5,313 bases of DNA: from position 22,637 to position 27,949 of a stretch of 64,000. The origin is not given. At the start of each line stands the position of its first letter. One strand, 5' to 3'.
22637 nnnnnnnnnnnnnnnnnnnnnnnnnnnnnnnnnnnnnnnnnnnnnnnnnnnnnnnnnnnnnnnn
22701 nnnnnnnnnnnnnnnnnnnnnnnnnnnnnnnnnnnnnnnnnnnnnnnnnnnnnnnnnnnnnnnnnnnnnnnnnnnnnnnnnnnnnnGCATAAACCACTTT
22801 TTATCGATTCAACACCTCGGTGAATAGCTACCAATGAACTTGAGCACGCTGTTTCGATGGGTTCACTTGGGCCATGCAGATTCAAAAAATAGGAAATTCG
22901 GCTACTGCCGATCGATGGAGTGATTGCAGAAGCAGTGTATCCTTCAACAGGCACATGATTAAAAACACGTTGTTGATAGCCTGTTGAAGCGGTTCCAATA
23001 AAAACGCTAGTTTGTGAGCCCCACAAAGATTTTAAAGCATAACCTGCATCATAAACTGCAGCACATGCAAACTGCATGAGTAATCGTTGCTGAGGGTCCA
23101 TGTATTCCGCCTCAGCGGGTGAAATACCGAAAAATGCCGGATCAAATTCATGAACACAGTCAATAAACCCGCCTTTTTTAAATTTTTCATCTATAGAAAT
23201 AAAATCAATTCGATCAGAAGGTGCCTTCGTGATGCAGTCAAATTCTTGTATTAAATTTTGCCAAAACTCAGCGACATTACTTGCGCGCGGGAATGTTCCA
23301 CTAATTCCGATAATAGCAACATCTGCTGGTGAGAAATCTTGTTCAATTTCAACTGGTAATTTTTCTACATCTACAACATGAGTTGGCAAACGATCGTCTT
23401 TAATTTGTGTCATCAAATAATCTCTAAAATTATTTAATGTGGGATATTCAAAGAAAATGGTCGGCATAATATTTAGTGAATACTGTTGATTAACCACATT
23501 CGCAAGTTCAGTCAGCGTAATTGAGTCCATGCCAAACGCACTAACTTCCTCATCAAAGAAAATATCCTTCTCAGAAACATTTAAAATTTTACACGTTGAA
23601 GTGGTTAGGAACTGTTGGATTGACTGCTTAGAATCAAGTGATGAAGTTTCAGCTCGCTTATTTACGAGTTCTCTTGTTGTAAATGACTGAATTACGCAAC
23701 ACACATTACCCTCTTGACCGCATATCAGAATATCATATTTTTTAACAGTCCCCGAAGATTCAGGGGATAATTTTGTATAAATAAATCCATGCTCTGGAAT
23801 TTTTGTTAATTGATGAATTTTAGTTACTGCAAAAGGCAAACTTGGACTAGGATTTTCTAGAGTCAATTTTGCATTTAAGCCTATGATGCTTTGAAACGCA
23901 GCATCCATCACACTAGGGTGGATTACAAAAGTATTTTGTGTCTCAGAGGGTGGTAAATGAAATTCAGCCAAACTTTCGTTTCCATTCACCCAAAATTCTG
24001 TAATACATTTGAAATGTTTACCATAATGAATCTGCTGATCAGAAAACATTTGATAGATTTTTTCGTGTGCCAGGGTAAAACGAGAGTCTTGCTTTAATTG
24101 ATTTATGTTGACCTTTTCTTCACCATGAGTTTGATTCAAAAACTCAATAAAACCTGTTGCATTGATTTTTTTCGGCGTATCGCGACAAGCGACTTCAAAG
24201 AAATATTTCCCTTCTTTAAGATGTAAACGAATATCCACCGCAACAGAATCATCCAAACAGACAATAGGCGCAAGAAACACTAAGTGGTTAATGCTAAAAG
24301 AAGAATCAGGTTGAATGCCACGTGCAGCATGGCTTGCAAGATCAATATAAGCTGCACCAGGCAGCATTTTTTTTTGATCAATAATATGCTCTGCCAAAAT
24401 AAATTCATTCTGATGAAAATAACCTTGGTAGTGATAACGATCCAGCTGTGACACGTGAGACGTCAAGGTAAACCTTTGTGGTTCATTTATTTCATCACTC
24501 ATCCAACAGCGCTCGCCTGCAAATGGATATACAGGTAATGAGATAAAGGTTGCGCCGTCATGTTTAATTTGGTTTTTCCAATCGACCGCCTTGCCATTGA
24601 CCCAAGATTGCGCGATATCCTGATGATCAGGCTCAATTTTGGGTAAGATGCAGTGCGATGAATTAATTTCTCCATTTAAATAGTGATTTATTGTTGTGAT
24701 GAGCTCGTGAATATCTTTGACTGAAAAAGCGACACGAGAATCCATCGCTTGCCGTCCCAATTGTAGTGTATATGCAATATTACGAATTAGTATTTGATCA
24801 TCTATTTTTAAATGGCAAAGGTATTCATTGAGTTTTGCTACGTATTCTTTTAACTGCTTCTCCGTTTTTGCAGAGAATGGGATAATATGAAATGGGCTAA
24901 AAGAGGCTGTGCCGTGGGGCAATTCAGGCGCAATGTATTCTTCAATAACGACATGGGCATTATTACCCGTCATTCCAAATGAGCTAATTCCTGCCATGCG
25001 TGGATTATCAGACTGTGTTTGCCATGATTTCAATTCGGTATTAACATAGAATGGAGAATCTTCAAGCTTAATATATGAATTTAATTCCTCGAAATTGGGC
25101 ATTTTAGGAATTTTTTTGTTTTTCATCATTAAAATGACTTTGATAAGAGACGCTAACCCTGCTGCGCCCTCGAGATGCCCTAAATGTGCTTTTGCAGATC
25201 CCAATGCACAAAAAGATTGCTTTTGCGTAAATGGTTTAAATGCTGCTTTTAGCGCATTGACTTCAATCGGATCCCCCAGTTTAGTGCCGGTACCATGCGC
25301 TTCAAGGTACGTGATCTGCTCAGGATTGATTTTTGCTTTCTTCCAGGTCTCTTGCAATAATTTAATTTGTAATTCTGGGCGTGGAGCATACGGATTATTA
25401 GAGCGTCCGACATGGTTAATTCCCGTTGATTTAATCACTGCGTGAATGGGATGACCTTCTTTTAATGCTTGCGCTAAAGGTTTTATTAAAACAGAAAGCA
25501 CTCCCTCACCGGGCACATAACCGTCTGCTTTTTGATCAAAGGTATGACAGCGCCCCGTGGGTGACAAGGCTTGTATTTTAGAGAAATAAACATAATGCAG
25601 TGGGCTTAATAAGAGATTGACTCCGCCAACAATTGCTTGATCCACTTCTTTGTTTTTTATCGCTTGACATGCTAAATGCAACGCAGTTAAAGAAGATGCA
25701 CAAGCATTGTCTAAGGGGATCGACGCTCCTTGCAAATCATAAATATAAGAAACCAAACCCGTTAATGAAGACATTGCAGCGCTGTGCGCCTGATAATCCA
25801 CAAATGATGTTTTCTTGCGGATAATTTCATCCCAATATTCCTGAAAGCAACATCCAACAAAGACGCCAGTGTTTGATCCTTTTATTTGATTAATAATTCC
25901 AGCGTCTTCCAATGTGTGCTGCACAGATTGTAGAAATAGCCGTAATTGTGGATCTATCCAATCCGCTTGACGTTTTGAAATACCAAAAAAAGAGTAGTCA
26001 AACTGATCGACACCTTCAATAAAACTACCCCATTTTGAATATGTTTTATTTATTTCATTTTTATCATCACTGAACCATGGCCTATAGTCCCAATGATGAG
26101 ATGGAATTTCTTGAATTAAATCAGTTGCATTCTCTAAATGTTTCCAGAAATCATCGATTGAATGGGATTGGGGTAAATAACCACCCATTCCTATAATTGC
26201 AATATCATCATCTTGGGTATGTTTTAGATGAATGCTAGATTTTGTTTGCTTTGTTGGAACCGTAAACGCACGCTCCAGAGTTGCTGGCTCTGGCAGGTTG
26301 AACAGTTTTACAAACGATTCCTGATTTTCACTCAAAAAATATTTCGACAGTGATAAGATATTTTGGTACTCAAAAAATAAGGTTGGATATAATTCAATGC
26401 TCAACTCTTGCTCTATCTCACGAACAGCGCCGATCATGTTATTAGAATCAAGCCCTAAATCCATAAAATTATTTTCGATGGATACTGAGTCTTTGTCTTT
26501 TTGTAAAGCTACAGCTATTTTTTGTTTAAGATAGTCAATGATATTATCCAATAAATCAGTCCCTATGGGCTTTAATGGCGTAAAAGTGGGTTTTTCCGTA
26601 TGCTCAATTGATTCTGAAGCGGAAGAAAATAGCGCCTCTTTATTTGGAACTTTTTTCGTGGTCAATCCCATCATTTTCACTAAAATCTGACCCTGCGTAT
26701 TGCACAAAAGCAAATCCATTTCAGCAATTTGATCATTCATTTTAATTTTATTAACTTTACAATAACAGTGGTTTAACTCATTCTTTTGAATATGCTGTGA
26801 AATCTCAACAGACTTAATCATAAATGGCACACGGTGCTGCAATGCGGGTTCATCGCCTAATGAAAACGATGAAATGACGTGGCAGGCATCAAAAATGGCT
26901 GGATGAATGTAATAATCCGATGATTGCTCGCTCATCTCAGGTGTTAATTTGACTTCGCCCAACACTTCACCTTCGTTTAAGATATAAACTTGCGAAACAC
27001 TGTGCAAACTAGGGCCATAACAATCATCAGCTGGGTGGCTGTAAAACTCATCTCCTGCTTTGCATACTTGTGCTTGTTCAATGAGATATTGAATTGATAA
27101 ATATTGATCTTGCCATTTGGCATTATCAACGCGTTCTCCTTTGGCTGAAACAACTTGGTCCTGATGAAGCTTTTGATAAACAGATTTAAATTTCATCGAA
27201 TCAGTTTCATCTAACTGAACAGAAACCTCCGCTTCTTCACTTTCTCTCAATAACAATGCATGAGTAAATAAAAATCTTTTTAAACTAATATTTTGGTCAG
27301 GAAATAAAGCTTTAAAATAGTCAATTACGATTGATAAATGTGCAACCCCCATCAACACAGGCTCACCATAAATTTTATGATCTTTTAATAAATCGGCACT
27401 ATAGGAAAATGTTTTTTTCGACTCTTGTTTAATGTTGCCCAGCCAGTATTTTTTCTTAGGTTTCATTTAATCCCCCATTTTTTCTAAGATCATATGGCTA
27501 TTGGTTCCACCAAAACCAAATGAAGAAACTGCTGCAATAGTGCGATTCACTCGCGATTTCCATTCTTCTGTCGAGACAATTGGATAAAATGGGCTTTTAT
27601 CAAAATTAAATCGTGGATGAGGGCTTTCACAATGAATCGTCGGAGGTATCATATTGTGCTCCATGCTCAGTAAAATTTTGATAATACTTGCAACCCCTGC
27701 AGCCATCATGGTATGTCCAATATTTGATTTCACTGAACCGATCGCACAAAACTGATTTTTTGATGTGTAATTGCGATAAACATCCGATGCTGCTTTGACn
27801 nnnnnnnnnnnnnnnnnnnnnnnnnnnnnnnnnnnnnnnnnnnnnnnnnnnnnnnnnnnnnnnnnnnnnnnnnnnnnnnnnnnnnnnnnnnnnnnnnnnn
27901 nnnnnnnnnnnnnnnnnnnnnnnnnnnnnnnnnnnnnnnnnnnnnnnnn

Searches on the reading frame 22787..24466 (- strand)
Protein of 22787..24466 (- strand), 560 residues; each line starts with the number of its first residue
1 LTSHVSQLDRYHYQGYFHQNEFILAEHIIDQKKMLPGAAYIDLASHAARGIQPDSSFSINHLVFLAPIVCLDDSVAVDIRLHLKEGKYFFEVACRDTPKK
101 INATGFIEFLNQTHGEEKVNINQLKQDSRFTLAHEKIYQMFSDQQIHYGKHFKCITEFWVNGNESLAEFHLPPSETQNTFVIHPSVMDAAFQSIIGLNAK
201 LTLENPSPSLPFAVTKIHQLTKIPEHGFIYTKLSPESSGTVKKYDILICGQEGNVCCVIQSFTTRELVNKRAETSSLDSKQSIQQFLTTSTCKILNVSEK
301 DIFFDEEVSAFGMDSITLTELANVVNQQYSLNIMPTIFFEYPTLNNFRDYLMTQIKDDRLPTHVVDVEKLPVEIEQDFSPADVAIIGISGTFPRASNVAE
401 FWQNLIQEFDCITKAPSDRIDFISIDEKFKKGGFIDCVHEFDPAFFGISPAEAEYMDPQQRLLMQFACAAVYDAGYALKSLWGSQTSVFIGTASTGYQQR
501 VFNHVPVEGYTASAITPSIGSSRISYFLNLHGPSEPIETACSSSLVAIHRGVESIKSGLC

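Call 15: search_protein_families(library=pfam, proteins=[window:22787-24466:-], max_evalue=0.001)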
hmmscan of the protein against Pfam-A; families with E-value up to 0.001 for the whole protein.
window:22787-24466:- (560 aa): 5 families
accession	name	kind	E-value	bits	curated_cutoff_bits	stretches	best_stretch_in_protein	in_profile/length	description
PF00109.32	ketoacyl-synt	-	2.3e-49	168.7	20.8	1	382-560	3-193/252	Beta-ketoacyl synthase, N-terminal domain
PF14765.12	PS-DH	-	1.2e-21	77.5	23.7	1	123-271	8-163/166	Polyketide synthase dehydratase N-terminal domain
PF21089.3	PKS_DH_N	-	1.2e-14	54.5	27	1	3-93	6-101/103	Polyketide synthase dehydratase domain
PF00550.31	PP-binding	-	2e-11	44.4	20.8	1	287-351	3-67/67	Phosphopantetheine attachment site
PF23297.2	ACP_SdgA_C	-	2.2e-05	24.9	27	1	277-353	5-81/95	Highly reducing polyketide synthase sdgA, C-terminal ACP domain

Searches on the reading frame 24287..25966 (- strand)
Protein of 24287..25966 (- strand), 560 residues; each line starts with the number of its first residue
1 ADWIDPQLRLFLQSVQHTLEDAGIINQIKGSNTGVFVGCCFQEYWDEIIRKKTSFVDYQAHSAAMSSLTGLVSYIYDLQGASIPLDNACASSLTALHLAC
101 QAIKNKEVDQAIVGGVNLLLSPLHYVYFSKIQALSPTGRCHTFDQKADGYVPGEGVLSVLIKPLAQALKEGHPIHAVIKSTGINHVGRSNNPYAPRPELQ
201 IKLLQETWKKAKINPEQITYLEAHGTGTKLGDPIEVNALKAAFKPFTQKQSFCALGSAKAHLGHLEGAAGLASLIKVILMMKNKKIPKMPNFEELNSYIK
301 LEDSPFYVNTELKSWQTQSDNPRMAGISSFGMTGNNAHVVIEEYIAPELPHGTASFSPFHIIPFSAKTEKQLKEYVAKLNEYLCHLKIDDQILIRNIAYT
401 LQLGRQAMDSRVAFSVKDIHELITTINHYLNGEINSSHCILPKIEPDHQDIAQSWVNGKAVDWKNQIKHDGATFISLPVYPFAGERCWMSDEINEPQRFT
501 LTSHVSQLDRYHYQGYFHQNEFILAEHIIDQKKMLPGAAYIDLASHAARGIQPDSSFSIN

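Call 15: search_protein_families(library=pfam, proteins=[window:24287-25966:-], max_evalue=0.001)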
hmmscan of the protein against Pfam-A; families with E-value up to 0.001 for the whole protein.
window:24287-25966:- (560 aa): 7 families
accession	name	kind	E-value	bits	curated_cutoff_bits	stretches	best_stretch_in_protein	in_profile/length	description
PF00109.32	ketoacyl-synt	-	1.2e-47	163.1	20.8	1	4-167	86-252/252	Beta-ketoacyl synthase, N-terminal domain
PF02801.28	Ketoacyl-synt_C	-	4.8e-38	130.3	20.8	1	175-293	1-119/119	Beta-ketoacyl synthase, C-terminal domain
PF22336.2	RhiE-like_linker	-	7e-17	61.6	27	1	364-432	2-66/67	RhiE-like, KS-MAT linker domain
PF22621.2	CurL-like_PKS_C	-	2.6e-13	50.2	27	1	360-424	1-62/64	CurL-like, PKS C-terminal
PF16197.11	KAsynt_C_assoc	-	4.3e-12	46.9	33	1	296-383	2-84/111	Ketoacyl-synthetase C-terminal extension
PF21089.3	PKS_DH_N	-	1.2e-08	35.2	27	1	501-556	4-62/103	Polyketide synthase dehydratase domain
PF00108.29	Thiolase_N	-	0.00019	21.3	26.4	1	84-118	80-114/260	Thiolase, N-terminal domain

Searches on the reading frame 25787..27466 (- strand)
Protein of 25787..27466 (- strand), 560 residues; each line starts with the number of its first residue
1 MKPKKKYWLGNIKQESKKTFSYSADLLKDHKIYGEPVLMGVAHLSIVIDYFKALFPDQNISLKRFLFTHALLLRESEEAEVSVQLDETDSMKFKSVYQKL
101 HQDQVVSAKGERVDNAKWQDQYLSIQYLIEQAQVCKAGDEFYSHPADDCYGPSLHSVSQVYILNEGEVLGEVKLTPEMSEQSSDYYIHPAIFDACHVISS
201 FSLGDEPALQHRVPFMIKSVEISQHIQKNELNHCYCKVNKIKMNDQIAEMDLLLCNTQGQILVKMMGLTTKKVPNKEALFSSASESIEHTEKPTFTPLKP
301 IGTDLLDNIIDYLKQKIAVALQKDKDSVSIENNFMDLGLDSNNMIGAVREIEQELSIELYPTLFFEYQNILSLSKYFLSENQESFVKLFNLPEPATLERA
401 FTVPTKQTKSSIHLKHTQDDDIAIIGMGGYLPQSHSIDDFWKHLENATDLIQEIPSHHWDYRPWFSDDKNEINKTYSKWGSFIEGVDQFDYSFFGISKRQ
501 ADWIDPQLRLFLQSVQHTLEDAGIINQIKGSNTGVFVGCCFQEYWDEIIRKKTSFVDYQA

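Call 15: search_protein_families(library=pfam, proteins=[window:25787-27466:-], max_evalue=0.001)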
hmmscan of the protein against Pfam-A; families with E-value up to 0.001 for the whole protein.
window:25787-27466:- (560 aa): 4 families
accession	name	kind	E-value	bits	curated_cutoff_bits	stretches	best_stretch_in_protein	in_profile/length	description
PF00109.32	ketoacyl-synt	-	9.9e-34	117.5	20.8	1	420-546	2-128/252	Beta-ketoacyl synthase, N-terminal domain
PF14765.12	PS-DH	-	8.9e-16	58.3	23.7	1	138-277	19-163/166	Polyketide synthase dehydratase N-terminal domain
PF00550.31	PP-binding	-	4.2e-11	43.4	20.8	1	311-376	1-66/67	Phosphopantetheine attachment site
PF21089.3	PKS_DH_N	-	1e-09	38.7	27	1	18-92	20-97/103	Polyketide synthase dehydratase domain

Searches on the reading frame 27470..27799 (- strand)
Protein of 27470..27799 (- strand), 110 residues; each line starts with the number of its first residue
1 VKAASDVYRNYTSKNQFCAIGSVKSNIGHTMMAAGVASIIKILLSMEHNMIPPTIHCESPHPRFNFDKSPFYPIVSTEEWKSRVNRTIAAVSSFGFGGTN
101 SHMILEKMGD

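Call 16: search_protein_families(library=pfam, proteins=[window:27470-27799:-], max_evalue=0.001)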
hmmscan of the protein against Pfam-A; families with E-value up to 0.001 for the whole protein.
window:27470-27799:- (110 aa): 2 families
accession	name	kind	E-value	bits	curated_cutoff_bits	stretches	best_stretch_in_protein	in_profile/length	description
PF02801.28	Ketoacyl-synt_C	-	8.3e-18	65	20.8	1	2-58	64-119/119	Beta-ketoacyl synthase, C-terminal domain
PF16197.11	KAsynt_C_assoc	-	2.1e-08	35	33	1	60-107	1-45/111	Ketoacyl-synthetase C-terminal extension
